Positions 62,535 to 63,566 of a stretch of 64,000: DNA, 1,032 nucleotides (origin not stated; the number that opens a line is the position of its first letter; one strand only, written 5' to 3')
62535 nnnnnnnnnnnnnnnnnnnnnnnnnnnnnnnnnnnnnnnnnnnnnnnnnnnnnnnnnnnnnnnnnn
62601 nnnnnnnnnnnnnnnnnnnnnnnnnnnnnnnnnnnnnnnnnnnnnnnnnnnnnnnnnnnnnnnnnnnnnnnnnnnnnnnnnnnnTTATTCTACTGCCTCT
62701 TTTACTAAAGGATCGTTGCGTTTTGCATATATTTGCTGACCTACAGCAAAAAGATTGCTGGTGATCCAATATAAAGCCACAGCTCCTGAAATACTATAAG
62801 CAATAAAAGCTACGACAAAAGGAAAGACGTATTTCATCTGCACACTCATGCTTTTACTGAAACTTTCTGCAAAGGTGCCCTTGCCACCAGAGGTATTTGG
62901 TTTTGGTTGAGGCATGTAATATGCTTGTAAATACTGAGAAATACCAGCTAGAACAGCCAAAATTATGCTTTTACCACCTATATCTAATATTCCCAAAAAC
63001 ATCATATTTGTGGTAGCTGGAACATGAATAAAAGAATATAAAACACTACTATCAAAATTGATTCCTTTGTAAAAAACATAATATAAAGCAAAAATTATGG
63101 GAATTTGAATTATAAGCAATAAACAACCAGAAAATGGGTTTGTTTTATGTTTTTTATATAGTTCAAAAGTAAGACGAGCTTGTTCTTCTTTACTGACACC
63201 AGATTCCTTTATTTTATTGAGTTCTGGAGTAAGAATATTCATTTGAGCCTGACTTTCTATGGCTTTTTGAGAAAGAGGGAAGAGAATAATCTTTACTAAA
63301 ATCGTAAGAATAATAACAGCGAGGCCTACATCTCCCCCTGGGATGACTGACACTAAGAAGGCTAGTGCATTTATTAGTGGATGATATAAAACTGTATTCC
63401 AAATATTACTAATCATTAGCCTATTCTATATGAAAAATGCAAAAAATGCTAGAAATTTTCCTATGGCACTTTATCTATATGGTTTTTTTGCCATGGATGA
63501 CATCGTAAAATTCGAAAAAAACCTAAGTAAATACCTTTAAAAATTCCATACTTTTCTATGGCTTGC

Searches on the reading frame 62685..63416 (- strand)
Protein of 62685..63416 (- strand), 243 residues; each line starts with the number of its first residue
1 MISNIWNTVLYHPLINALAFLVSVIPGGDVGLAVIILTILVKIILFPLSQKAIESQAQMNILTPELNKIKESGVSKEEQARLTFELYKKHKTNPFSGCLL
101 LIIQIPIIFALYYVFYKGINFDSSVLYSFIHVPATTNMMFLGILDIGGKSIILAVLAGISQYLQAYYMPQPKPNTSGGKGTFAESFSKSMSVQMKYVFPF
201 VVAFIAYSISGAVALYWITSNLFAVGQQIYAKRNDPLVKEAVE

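Call 49: search_protein_families(library=pfam, proteins=[window:62685-63416:-], max_evalue=0.00001)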
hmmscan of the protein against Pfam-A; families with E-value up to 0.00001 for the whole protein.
window:62685-63416:- (243 aa): 1 family
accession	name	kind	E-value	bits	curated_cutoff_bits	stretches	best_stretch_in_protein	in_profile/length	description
PF02096.25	60KD_IMP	-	2.7e-43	148.2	35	1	31-232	2-162/163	60Kd inner membrane protein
